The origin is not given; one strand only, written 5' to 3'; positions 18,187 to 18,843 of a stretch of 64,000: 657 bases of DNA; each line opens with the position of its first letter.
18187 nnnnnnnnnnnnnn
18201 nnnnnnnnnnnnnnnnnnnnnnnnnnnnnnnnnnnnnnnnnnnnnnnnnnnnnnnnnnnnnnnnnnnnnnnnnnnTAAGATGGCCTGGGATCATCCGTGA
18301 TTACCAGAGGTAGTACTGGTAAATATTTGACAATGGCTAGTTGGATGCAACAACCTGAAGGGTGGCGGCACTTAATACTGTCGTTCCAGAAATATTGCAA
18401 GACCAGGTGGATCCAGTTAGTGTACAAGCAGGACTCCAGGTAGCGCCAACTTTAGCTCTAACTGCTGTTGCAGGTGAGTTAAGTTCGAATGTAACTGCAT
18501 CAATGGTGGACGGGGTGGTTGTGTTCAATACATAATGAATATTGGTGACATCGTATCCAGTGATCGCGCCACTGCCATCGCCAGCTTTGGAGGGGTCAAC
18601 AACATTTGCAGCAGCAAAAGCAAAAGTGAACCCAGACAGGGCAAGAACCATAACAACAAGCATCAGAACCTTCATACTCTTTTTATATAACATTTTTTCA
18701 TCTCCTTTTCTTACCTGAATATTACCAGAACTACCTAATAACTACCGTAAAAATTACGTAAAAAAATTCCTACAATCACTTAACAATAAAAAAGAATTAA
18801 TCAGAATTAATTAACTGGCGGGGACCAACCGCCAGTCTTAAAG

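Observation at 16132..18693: SipW-type signal peptidase fused to a large membrane domain, flanked by two secreted proteins sharing an AAN[VL]V..S[KR].G N-terminus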

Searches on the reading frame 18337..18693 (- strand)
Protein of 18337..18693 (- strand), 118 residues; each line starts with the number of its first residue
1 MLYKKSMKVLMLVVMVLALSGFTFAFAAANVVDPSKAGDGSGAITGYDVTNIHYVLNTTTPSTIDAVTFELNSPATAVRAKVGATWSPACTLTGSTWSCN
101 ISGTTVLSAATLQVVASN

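Call 3: search_protein_families(library=pfam, proteins=[window:18337-18693:-], max_evalue=1)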
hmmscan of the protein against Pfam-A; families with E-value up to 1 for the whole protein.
window:18337-18693:- (118 aa): 0 families

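Call 4: search_protein_families(library=ncbifam, proteins=[window:18337-18693:-], max_evalue=1)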
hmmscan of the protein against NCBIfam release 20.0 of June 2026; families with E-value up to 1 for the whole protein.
window:18337-18693:- (118 aa): 2 families
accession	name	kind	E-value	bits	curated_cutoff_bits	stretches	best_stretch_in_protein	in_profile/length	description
NF047859.1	StressCuResBhsA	equivalog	0.044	14.3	90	1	7-52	1-47/85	multiple stress resistance protein BhsA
NF040942.2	hypo_ExtJ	equivalog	0.18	12.2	52.5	1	4-27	2-25/77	selenite/tellurite reduction operon protein ExtJ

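Call 8: find_homologous_proteins(query=window:18337-18693:-, max_evalue=0.1)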
Query window:18337-18693:- (118 aa): 78 proteins with E <= 0.1 among 102 candidates.
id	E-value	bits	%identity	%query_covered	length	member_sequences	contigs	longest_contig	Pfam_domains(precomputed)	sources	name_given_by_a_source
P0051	8.9e-68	243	100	100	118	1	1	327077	-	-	-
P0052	3.0e-42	161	69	100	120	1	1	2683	-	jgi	jgi:hypothetical protein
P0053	2.9e-41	158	66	100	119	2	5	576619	-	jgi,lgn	jgi:hypothetical protein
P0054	6.3e-41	157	68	86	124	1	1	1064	-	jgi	jgi:hypothetical protein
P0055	2.6e-40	155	64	100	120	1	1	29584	-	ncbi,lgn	-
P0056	8.5e-40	153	68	100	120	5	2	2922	-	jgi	-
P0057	4.4e-39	151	64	100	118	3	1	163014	-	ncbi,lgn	-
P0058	7.9e-38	147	62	100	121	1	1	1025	-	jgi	jgi:hypothetical protein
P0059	6.8e-28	115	59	100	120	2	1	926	-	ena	-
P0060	1.1e-27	114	54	100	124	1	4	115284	-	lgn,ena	-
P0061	2.9e-27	113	55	100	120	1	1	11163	-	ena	-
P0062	2.0e-26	110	54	99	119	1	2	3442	-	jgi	jgi:hypothetical protein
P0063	4.2e-26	109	54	100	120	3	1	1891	-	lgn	-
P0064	1.0e-25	108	53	98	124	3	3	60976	-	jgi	jgi:hypothetical protein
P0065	3.5e-25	106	47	99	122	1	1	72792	-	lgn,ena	-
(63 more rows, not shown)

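Call 18: predict_structure(alignment_id=A1)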
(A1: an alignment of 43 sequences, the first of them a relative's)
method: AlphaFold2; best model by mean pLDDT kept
length: 118 residues; sequences in the alignment: 43
mean_pLDDT: 84.8   pTM: 0.63
mean pLDDT of the five models: 84.8, 84.1, 82.7, 80.6, 79.4
residues with pLDDT >= 90: 50; 70-90: 50; 50-70: 17; < 50: 1
segments of 3 or more residues with pLDDT < 50: none
pLDDT, mean of each block of 10 residues (from residue 1): 83 95 75 57 79 88 91 92 91 94 86 88
secondary structure, 60 per line:
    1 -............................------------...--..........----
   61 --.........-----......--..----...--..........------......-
elements in order: H2-29 E42-44 E47-56 E63-71 E77-82 E91-93 E96-105 E112-117

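Call 23: fold_search(model_id=the predicted structure, library=pdb)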
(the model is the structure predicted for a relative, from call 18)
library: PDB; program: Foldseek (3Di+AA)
matches with E <= 10: 667; with E <= 0.001: 0
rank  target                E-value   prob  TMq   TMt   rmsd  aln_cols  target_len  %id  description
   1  5t7a_B                2.3e-01  0.60  0.30  0.36   7.8        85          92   18  Crystal structure of Br derivative BhCBM56 (released 2017-08-23)
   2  2edq_MODEL_1_A        3.2e-01  0.84  0.32  0.35   3.6        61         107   23  Solution structure of the ig-like domain (3713-3806) of human obscurin (released 2007-08-14)
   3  2k1m_MODEL_1_A        3.4e-01  0.89  0.36  0.42   3.1        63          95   14  3D NMR structure of domain cC0 of cardiac myosin binding protein C (MyBPC) (released 2009-03-17)
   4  3f3h_B                4.7e-01  0.38  0.32  0.34  14.4       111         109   17  Crystal structure and anti-tumor activity of LZ-8 from the fungus Ganoderma lucidium (released 2009-09-15)
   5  5jdj_P                4.9e-01  0.66  0.32  0.40   4.1        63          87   13  Crystal structure of domain I10 from titin in space group P212121 (released 2016-08-17)
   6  1osy_A                4.9e-01  0.51  0.30  0.31  12.1        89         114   17  Crystal structure of FIP-Fve fungal immunomodulatory protein (released 2003-11-04)
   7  7wdm                  4.9e-01  0.33  0.31  0.32  14.1       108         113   18  Fungal immunomodulatory protein FIP-gmi (released 2022-12-28)
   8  2dm7_MODEL_1_A        7.2e-01  0.69  0.32  0.35   3.5        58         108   17  Solution structure of the 14th Ig-like domain of human KIAA1556 protein (released 2006-10-20)
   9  3kcw                  7.2e-01  0.63  0.35  0.37   5.3        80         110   19  Crystal structure of Ganoderma fungal immunomodulatory protein, GMI (released 2010-11-03)
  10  1osy_B                7.2e-01  0.57  0.40  0.42  12.4       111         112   16  Crystal structure of FIP-Fve fungal immunomodulatory protein (released 2003-11-04)
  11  8go7_B                7.6e-01  0.38  0.34  0.37  13.6       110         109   16  Fungal immunomodulatory protein FIP-nha N5+39A (released 2023-08-30)
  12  3okt                  8.0e-01  0.63  0.29  0.06   3.7        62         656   16  Mouse Plexin A2, extracellular domains 1-4 (released 2010-10-13)
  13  7rsn_J                8.0e-01  0.51  0.32  0.36   4.7        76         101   10  AMC018 SOSIP.v4.2 in complex with PGV04 Fab (released 2021-09-15)
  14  8go5_A                8.0e-01  0.38  0.36  0.38  14.1       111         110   14  Fungal immunomodulatory protein FIP-nha WT (released 2023-08-30)
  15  8go6_A                8.4e-01  0.63  0.42  0.45  13.2       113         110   12  Fungal immunomodulatory protein FIP-nha N39A (released 2023-08-30)
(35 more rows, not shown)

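Call 30: search_solved_structures(query=A1, max_evalue=10)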
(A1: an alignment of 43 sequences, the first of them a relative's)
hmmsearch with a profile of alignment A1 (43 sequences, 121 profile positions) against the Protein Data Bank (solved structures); distinct sequences matched with E-value up to 10: 1.
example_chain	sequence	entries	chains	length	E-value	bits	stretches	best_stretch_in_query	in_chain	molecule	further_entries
4jy6_B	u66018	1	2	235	0.62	13.2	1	59-93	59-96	PGT123 heavy chain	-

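Call 48: search_protein_representatives(alignment_id=A1)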
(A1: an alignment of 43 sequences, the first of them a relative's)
Query: 43 sequences, 121 profile positions. Proteins with E-value up to 0.001 (for the whole library): 1903; up to 1e-10: 1143; up to 1e-30: 89. The best 150 are listed.
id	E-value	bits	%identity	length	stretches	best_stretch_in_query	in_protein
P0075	3.0e-41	156.3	-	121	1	1-121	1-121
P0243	3.6e-41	156.0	-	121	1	2-121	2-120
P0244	2.1e-40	153.6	-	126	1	6-121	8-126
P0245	4.4e-40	152.6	-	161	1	1-121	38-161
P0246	6.7e-38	145.5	-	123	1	1-121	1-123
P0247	1.2e-37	144.7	-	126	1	1-121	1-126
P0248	3.1e-37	143.4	-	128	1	9-121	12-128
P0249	7.3e-36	138.9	-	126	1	2-121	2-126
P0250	1.2e-35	138.2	-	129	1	5-121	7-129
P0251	1.2e-35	138.2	-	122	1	1-120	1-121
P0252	1.4e-35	138.0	-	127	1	4-121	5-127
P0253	1.7e-35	137.7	-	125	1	4-120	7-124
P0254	1.9e-35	137.6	-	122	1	1-121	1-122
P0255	7.0e-35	135.8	-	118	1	1-120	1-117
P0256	7.8e-35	135.6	-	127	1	6-121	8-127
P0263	3.5e-34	133.5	-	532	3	17-121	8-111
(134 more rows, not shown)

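Call 54: find_encoding_contigs(protein=P0263, flank=6000, max_places=3)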
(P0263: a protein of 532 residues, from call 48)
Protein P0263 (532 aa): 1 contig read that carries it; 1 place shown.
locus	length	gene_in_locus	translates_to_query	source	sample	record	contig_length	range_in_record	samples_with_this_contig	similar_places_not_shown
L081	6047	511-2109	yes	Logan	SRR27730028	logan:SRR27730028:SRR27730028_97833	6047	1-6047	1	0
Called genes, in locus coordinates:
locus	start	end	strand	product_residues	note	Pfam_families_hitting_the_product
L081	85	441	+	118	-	-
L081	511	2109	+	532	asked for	PF00353:HemolysinCabind (weak)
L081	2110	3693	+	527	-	PF10502:Peptidase_S26 (weak), PF00717:Peptidase_S24 (faint)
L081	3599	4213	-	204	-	-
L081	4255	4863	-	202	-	-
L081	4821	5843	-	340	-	-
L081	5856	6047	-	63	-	?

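Call 55: search_protein_families(library=ncbifam, alignment_id=A1, max_evalue=1)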
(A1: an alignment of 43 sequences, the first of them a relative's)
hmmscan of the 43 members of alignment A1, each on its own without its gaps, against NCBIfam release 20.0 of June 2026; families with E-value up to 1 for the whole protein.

A. member 1, P0051 (118 aa): 2 families
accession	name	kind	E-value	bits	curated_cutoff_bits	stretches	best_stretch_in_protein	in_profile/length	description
NF047859.1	StressCuResBhsA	equivalog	0.044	14.3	90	1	7-52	1-47/85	multiple stress resistance protein BhsA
NF040942.2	hypo_ExtJ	equivalog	0.18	12.2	52.5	1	4-27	2-25/77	selenite/tellurite reduction operon protein ExtJ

B. families by the number of members that match (of 43 scanned): 22 families
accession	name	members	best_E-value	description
NF047859.1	StressCuResBhsA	6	0.044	multiple stress resistance protein BhsA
NF033776.1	stress_YhcN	2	0.034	peroxide/acid stress response protein YhcN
NF007464.0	PRK10040.1-4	2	0.07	hypothetical protein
NF010484.0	PRK13909.1-1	2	0.086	RecB-like helicase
NF038244.1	pheromon_TrpTrp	2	0.11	quorum-sensing system DWW-type pheromone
NF040942.2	hypo_ExtJ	2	0.18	selenite/tellurite reduction operon protein ExtJ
NF050191.1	Npun_F0296_dom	1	0.029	Npun_F0296 family exosortase-dependent surface protein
NF033207.2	midcut_by_XrtH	1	0.046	midcut-by-XrtH protein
TIGR00360.1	ComEC_N-term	1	0.056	ComEC/Rec2-related protein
NF041525.1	HrpD5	1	0.058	HrpD5 family protein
NF038028.1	spiralin_repeat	1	0.074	spiralin repeat-containing protein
NF004533.0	PRK05883.1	1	0.082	acyl carrier protein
NF053666.1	BtrAceCoATfers1341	1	0.083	butyryl-CoA:acetate CoA transferase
NF046089.1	CD3337_EF1877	1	0.085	CD3337/EF1877 family mobilome membrane protein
TIGR03458.1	YgfH_subfam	1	0.11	succinate CoA transferase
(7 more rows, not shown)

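Call 56: search_protein_families(library=pfam, alignment_id=A1, max_evalue=1)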
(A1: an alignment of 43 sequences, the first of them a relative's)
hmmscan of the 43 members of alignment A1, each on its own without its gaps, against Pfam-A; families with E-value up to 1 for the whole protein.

A. member 1, P0051 (118 aa): 0 families

B. families by the number of members that match (of 43 scanned): 25 families
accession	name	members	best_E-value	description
PF13287.12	Fn3_assoc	7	0.005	Fn3 associated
PF02706.20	Wzz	4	0.15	Chain length determinant protein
PF19843.4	DUF6318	2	0.015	Family of unknown function (DUF6318)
PF13290.12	CHB_HEX_C_1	2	0.042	Chitobiase/beta-hexosaminidase C-terminal domain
PF19403.5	SpaA_2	2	0.37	Prealbumin-like fold domain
PF01917.21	Arch_flagellin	1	0.015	Archaebacterial flagellin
PF03906.20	Phage_T7_tail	1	0.017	Phage T7 tail fibre protein, N-terminal domain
PF16990.11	CBM_35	1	0.021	Carbohydrate binding module (family 35)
PF13491.11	FtsK_4TM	1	0.022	4TM region of DNA translocase FtsK/SpoIIIE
PF21973.2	DUF6925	1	0.039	Family of unknown function (DUF6925)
PF18967.5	PycTM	1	0.045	Pycsar effector protein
PF00520.37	Ion_trans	1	0.055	Ion transport protein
PF03647.18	Tmemb_14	1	0.083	Transmembrane proteins 14C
PF16175.11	DUF4875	1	0.088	Domain of unknown function (DUF4875)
PF20913.2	ObcA_N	1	0.095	Oxalate Biosynthetic Component A, N-terminal domain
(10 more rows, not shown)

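Call 68: search_protein_families(library=pfam, proteins=[P0263], max_evalue=0.001)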
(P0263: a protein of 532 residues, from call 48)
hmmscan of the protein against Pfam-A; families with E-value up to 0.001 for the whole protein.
P0263 (532 aa): 1 family
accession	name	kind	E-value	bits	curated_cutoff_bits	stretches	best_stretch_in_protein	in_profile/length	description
PF00353.25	HemolysinCabind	-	8.4e-14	51.7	23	2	489-523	2-36/36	RTX calcium-binding nonapeptide repeat (4 copies)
